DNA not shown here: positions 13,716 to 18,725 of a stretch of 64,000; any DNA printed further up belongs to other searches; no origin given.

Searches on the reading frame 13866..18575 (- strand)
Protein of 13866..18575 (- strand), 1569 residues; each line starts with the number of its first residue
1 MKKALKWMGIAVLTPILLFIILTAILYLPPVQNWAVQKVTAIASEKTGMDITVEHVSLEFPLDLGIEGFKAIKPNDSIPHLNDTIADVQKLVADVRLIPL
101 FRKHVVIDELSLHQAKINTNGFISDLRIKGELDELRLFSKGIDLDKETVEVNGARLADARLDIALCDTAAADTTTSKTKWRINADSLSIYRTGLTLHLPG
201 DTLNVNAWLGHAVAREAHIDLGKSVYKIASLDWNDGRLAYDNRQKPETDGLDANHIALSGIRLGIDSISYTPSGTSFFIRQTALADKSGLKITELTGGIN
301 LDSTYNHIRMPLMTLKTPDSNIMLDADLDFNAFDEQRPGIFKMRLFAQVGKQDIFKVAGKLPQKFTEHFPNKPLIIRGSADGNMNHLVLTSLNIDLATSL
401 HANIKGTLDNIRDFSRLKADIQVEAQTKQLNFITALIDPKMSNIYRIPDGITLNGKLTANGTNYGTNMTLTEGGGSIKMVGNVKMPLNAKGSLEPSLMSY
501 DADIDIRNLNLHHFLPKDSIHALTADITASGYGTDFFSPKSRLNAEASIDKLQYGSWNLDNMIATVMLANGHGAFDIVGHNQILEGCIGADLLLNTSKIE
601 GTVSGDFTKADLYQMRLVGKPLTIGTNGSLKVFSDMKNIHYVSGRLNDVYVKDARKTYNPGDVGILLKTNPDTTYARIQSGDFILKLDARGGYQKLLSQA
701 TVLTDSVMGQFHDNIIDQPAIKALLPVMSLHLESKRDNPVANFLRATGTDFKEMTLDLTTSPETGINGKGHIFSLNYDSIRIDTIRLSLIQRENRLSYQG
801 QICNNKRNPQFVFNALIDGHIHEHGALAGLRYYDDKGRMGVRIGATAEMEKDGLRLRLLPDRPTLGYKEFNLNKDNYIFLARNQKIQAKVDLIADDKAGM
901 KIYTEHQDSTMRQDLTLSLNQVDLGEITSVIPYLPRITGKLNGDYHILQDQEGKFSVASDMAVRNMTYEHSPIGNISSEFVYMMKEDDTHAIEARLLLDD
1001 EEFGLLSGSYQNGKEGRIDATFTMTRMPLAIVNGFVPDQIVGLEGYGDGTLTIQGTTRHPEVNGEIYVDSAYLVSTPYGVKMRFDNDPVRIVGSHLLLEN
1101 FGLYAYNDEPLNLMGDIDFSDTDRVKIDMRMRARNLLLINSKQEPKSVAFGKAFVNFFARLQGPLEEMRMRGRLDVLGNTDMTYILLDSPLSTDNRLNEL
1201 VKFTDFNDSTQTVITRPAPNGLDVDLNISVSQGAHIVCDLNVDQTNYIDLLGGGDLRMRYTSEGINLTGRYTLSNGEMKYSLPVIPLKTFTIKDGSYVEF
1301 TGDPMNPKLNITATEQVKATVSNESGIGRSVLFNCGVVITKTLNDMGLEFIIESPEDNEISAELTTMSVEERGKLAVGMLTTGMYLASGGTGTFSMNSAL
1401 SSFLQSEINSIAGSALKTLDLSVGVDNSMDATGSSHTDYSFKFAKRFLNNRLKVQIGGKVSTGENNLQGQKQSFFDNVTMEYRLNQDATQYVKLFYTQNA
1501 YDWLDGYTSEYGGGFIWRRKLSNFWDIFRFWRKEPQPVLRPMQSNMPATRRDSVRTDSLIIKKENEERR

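Call 99: search_protein_families(library=pfam, proteins=[window:13866-18575:-], max_evalue=0.00001)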
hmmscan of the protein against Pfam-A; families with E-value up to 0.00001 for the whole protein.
window:13866-18575:- (1569 aa): 1 family
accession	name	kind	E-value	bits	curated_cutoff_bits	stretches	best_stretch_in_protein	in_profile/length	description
PF04357.19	TamB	-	1.3e-35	123.8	22.4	1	1109-1508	11-370/381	TamB, inner membrane protein subunit of TAM complex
